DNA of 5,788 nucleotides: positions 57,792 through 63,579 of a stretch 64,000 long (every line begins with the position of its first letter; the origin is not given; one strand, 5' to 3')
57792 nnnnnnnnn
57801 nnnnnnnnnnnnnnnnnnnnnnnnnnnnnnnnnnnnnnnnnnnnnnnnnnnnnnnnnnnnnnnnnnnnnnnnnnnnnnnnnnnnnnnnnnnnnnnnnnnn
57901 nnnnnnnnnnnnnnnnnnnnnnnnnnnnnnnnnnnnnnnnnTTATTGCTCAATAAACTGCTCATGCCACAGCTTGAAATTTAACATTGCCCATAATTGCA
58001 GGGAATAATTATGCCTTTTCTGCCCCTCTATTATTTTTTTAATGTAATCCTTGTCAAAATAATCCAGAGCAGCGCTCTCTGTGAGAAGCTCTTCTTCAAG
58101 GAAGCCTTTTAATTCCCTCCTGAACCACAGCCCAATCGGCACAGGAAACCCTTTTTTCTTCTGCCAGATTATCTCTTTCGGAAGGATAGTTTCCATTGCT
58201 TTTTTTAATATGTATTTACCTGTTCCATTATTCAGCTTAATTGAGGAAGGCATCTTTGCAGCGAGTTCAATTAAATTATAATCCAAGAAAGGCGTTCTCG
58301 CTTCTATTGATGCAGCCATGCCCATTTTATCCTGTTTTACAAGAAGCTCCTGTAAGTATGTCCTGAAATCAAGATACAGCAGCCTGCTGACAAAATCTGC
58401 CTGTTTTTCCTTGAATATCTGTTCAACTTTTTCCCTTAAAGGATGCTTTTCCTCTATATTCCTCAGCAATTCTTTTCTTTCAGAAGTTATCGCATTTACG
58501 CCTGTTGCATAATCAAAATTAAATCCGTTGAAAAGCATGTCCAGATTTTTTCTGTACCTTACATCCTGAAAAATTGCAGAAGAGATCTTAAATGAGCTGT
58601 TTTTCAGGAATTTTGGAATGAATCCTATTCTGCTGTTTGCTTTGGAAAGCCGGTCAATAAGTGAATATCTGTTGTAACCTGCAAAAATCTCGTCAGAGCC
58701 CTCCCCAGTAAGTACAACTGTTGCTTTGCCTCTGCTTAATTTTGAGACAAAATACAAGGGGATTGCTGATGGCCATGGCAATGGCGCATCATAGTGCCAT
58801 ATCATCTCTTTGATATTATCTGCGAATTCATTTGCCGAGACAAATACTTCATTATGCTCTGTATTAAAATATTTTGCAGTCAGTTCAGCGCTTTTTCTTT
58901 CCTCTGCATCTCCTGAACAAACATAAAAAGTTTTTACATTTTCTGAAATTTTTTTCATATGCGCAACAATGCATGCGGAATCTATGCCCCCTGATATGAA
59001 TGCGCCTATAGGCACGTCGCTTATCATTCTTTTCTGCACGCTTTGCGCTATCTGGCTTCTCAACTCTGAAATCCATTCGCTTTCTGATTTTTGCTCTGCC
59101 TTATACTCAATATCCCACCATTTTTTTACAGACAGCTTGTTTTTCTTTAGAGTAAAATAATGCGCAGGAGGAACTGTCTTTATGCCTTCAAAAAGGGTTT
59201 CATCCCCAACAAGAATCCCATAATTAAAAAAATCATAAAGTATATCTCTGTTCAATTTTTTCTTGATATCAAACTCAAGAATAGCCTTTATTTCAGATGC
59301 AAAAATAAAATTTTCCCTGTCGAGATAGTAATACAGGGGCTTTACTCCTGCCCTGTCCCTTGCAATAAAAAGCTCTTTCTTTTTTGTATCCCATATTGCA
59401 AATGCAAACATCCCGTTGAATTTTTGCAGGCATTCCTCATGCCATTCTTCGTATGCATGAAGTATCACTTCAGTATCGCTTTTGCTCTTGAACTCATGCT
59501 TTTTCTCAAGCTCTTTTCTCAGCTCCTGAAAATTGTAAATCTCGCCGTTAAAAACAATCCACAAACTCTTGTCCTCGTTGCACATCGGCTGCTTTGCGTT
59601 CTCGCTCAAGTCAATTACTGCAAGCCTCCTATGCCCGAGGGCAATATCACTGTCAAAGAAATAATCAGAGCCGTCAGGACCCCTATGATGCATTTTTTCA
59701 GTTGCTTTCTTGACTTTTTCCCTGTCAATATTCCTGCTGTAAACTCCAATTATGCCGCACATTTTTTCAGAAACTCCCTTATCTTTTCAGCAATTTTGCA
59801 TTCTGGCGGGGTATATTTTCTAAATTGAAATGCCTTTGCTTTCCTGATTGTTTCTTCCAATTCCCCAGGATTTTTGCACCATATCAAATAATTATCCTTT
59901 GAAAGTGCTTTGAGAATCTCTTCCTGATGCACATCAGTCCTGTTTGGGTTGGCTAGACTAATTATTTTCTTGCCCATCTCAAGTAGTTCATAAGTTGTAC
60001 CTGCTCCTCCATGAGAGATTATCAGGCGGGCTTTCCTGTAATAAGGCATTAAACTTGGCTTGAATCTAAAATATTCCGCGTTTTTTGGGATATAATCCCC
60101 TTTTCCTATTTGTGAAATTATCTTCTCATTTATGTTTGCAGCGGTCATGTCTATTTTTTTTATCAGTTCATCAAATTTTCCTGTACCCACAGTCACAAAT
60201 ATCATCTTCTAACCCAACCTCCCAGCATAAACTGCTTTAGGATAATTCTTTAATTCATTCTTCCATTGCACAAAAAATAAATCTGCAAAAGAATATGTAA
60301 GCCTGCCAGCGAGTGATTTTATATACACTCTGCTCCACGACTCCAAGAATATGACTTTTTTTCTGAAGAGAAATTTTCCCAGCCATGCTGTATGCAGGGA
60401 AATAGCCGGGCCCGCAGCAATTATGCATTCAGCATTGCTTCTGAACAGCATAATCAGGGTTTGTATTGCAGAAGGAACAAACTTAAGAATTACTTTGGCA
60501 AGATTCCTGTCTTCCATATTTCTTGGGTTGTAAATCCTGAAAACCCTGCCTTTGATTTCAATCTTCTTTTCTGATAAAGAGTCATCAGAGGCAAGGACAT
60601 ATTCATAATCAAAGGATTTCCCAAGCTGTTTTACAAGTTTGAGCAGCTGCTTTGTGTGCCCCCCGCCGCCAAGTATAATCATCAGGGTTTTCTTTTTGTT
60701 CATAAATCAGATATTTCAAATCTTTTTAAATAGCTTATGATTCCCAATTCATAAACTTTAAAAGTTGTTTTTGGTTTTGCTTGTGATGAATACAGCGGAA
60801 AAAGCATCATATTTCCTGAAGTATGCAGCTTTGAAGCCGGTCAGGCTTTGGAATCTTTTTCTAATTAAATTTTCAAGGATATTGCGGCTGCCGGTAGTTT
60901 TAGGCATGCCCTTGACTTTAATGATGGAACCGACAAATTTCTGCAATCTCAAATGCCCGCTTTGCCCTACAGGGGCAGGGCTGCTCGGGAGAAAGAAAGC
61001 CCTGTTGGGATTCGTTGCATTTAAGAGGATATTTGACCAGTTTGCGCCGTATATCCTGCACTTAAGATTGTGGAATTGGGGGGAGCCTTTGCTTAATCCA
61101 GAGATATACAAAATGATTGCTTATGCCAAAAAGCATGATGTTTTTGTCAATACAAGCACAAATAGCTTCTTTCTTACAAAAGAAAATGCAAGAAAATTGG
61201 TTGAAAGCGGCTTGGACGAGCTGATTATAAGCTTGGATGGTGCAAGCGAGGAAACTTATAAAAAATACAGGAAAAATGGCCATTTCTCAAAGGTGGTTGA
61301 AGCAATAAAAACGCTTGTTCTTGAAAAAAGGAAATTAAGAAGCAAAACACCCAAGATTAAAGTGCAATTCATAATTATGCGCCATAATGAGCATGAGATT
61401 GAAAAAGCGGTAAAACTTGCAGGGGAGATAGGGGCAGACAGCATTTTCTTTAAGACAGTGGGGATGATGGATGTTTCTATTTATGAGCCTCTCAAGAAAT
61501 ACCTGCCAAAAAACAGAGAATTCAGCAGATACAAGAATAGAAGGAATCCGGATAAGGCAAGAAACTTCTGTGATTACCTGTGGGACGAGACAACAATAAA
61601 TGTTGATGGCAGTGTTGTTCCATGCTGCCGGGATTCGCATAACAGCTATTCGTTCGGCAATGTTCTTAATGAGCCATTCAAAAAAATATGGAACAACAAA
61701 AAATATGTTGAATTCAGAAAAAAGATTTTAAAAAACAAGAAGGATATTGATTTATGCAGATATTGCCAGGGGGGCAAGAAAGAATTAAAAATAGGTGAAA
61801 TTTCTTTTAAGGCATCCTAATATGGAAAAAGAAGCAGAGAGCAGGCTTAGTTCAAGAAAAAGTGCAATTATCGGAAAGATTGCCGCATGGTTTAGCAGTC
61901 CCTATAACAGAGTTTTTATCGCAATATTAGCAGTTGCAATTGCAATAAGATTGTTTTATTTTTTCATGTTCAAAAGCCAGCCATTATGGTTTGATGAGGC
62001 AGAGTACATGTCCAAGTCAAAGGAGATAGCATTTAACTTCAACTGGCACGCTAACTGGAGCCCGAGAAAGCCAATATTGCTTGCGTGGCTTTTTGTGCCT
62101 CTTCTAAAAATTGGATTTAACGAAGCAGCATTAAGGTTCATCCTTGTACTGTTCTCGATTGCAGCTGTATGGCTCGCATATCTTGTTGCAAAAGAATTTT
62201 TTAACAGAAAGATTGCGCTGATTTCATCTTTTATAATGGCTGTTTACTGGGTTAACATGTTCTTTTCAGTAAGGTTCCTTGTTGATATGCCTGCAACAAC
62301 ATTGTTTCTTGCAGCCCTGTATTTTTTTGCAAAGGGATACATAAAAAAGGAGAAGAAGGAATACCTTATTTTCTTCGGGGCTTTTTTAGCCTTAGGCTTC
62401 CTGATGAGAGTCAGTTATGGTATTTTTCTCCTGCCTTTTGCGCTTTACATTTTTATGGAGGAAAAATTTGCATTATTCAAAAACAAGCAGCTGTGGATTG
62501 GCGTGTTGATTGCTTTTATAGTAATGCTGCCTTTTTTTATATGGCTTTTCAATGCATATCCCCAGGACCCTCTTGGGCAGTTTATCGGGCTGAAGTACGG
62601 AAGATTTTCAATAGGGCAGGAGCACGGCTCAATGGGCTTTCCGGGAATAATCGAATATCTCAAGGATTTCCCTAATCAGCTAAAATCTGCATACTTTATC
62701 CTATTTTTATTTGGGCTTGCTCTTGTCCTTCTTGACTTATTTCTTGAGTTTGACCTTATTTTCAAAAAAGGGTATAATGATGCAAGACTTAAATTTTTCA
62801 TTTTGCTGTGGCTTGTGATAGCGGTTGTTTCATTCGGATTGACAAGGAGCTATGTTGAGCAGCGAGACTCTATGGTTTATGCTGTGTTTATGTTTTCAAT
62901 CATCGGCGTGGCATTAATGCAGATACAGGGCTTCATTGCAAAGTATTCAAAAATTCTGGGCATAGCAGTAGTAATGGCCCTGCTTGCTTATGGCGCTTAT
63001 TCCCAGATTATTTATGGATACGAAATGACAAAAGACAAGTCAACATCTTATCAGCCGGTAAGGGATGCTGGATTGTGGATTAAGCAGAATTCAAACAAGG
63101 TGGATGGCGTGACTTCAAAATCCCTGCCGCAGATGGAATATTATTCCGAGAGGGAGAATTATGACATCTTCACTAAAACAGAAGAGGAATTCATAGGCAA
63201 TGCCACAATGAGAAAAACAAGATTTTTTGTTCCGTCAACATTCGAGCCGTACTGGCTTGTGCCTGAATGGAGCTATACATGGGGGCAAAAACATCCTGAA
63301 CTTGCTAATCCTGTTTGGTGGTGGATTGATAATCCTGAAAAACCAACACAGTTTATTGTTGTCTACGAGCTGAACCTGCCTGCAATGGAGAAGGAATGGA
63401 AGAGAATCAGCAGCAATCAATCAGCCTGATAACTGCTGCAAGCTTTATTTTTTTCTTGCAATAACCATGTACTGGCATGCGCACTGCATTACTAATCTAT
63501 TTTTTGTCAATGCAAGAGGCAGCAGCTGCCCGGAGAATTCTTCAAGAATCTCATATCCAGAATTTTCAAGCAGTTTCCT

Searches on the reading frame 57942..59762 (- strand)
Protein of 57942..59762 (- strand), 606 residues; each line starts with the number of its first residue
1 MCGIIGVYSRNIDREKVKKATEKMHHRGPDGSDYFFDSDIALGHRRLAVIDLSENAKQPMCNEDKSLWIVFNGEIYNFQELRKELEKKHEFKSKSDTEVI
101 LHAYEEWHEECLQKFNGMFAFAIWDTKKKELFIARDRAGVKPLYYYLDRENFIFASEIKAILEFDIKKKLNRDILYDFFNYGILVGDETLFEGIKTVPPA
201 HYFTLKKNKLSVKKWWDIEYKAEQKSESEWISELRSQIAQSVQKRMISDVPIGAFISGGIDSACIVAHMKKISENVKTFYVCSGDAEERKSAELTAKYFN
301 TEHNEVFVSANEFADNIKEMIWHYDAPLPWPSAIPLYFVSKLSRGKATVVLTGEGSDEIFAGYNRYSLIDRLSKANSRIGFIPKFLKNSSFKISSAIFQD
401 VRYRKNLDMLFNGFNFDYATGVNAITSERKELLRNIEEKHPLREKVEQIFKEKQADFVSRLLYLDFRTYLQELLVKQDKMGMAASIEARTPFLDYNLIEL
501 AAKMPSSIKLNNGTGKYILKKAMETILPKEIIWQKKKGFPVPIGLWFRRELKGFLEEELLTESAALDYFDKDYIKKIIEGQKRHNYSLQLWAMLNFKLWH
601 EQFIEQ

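Call 7: search_protein_families(library=pfam, proteins=[window:57942-59762:-], max_evalue=0.01)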
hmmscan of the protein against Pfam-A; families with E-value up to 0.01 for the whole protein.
window:57942-59762:- (606 aa): 4 families
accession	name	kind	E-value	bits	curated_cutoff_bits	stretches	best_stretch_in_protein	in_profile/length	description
PF00733.27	Asn_synthase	-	1.6e-94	317.9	21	1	233-601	1-354/354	Asparagine synthase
PF13537.11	GATase_7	-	3.2e-52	176.2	25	1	44-162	1-122/123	Glutamine amidotransferase domain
PF13522.11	GATase_6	-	3e-49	166.8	27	1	29-157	1-130/130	Glutamine amidotransferase domain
PF12481.13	DUF3700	-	2e-07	31.1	27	1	65-161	75-175/228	Aluminium induced protein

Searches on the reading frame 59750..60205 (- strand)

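Call 22: search_protein_families(library=pfam, proteins=[window:59750-60205:-], max_evalue=1)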
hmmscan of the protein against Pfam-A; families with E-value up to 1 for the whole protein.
window:59750-60205:- (151 aa): 3 families
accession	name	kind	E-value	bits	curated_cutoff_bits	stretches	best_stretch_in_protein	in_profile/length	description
PF04101.22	Glyco_tran_28_C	-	7.6e-20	72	22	1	1-145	1-162/166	Glycosyltransferase family 28 C-terminal domain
PF07821.18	Alpha-amyl_C2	-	0.012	16.4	27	1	19-45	18-46/60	Alpha-amylase C-terminal beta-sheet domain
PF06722.18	EryCIII-like_C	-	0.31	11.4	31.7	1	39-93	29-82/145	Erythromycin biosynthesis protein CIII-like, C-terminal domain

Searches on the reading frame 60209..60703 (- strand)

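Call 22: search_protein_families(library=pfam, proteins=[window:60209-60703:-], max_evalue=1)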
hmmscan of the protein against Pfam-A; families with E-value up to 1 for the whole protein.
window:60209-60703:- (164 aa): 5 families
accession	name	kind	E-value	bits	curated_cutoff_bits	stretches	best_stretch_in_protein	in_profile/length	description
PF08660.17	Alg14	-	4.6e-27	95.5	27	1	7-163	1-171/171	Oligosaccharide biosynthesis protein Alg14 like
PF25298.1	Baculo_FP_2nd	-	0.025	14.8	24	1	16-59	3-45/53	Baculovirus FP protein domain 2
PF17836.7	PglD_N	-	0.03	15.3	23.4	1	9-48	3-39/78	PglD N-terminal domain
PF01973.23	MptE-like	-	0.12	12.6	34.6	1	78-119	13-54/171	6-hydroxymethylpterin diphosphokinase MptE-like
PF22387.1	PhiCb5_coat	-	0.19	12.3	27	1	6-39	3-34/89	Phage phiCb5, coat protein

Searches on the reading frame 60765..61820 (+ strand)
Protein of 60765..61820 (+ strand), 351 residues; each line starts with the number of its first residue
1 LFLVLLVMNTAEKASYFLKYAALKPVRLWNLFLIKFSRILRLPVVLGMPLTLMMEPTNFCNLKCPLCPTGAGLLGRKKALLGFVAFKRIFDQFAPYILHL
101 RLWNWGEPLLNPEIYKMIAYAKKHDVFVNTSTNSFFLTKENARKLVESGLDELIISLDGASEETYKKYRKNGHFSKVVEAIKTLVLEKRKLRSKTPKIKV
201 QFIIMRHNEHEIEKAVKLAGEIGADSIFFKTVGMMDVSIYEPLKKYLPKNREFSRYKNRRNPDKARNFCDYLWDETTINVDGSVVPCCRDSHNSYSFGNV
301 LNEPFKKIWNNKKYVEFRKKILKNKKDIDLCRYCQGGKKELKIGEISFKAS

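Call 3: search_protein_families(library=pfam, proteins=[window:60765-61820:+])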
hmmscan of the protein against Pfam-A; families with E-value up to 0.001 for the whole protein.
window:60765-61820:+ (351 aa): 2 families
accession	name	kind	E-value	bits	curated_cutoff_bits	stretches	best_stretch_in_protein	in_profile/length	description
PF04055.27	Radical_SAM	-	2e-19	70.8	29.5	1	54-218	1-165/166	Radical SAM superfamily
PF13186.11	SPASM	-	1.6e-17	64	21.5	1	269-335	1-67/67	Iron-sulfur cluster-binding domain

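Call 4: search_protein_families(library=ncbifam, proteins=[window:60765-61820:+])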
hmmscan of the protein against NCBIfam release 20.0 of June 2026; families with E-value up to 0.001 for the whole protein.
window:60765-61820:+ (351 aa): 50 families (the best 25 are shown)
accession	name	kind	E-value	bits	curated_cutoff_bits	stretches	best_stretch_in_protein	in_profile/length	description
TIGR04317.1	W_rSAM_matur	equivalog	5.5e-43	147.4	380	1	51-325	5-306/349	tungsten cofactor oxidoreductase radical SAM maturase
TIGR04311.1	rSAM_Geo_metal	subfamily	5.4e-35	121.2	400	2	49-233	2-188/423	radical SAM/SPASM family putative metalloenzyme maturase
TIGR04055.1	rSAM_NirJ2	equivalog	1.8e-23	83.6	500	1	56-229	6-173/326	putative heme d1 biosynthesis radical SAM protein NirJ2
TIGR04321.1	spiroSPASM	subfamily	6e-22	78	250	1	49-334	230-502/510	spiro-SPASM protein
TIGR02109.1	PQQ_syn_pqqE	equivalog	7.2e-22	77.8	381.35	1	46-229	3-179/358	pyrroloquinoline quinone biosynthesis protein PqqE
TIGR03962.1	mycofact_rSAM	equivalog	7.7e-22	77.9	265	1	46-225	8-179/339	mycofactocin radical SAM maturase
TIGR04347.1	pseudo_SAM_Halo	equivalog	1.7e-21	76.9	525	1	55-230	43-210/390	TIGR04347 family pseudo-SAM/SPASM protein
TIGR04545.1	rSAM_ahbD_hemeb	equivalog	5e-21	75.5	500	1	55-226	5-169/339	heme b synthase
TIGR04054.1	rSAM_NirJ1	equivalog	1.3e-20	73.4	650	1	54-229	40-207/387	putative heme d1 biosynthesis radical SAM protein NirJ1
TIGR04546.1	rSAM_ahbC_deAc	equivalog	4.1e-19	68.6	650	1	55-220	44-201/390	12,18-didecarboxysiroheme deacetylase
TIGR04251.1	SCM_rSAM_ScmF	equivalog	5.6e-19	68.7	400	1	57-232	11-182/353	SynChlorMet cassette radical SAM/SPASM protein ScmF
TIGR02666.1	moaA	equivalog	1.3e-17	63.8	284.05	1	57-229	17-190/336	GTP 3',8-cyclase MoaA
NF033640.1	N_Twi_rSAM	subfamily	1.8e-17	63.5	170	1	267-336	3-71/398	twitch domain-containing radical SAM protein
TIGR04133.1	rSAM_w_lipo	hypoth_equivalog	3e-16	59.3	425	2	51-188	25-164/350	TIGR04133 family radical SAM/SPASM protein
TIGR04053.2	TIGR04053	equivalog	3.7e-16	59.3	395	1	49-225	7-179/366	TIGR04053 family radical SAM/SPASM domain-containing protein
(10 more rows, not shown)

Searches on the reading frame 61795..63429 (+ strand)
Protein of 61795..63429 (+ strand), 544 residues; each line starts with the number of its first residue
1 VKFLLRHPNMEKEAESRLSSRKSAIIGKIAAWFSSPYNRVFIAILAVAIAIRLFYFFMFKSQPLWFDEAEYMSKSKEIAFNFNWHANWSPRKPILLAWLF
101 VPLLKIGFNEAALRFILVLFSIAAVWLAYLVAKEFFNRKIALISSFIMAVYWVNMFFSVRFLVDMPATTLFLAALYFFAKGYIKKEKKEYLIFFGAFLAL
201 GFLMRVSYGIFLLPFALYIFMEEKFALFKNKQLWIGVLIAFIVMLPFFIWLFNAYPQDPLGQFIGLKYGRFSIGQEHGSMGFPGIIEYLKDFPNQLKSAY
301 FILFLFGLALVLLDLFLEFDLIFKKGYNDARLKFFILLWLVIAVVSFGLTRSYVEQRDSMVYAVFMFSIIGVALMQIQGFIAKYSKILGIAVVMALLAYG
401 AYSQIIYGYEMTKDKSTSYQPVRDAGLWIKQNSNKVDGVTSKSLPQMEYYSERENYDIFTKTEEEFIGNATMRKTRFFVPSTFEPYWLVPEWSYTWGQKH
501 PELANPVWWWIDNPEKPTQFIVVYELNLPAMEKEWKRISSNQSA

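Call 22: search_protein_families(library=pfam, proteins=[window:61795-63429:+], max_evalue=1)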
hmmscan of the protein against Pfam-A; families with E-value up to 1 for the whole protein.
window:61795-63429:+ (544 aa): 2 families
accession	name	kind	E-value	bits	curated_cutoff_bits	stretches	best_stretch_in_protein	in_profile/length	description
PF13231.12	PMT_2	-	2.9e-21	76.8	26.1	1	92-250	2-160/160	Dolichyl-phosphate-mannose-protein mannosyltransferase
PF03901.23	Glyco_transf_22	-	1.3e-05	25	23.8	1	111-245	81-219/414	Alg9-like mannosyltransferase family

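Call 30: search_protein_families(library=ncbifam, proteins=[window:61795-63429:+], max_evalue=0.001)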
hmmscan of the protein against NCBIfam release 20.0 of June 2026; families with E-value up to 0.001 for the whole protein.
window:61795-63429:+ (544 aa): 1 family
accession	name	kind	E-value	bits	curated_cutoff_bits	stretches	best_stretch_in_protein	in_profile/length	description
NF047440.1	LA3751_2_3_fam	subfamily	5.5e-05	22.2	200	1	93-425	82-402/460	LA_3751/LA_3752 family putative glycosyltransferase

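Call 71: search_solved_structures(query=A5, max_evalue=0.01)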
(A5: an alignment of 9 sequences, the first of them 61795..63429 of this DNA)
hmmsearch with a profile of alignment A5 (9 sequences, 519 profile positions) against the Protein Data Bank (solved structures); distinct sequences matched with E-value up to 0.01: 5.
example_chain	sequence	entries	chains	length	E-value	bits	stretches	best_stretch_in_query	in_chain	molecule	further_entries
5ezm_A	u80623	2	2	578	1.1e-17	67.5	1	14-387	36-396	4-amino-4-deoxy-L-arabinose transferase or related glycosyltransferases of PMT family | 4-amino-4-deoxy-L-arabinose (L-Ara4N) transferase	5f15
6p25_B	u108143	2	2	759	7.6e-09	38.4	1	14-234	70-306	Dolichyl-phosphate-mannose--protein mannosyltransferase 2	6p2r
6c26_A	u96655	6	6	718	0.00033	23.1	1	10-438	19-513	Dolichyl-diphosphooligosaccharide--protein glycosyltransferase subunit STT3 | Dolichyl-diphosphooligosaccharide--protein glycotransferase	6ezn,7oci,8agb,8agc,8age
5gmy_A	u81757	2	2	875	0.00064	22.1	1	76-447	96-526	Transmembrane oligosaccharyl transferase, putative | Dolichyl-phosphooligosaccharide-protein glycotransferase 3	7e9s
3waj_A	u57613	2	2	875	0.0019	20.6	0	76-442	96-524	Transmembrane oligosaccharyl transferase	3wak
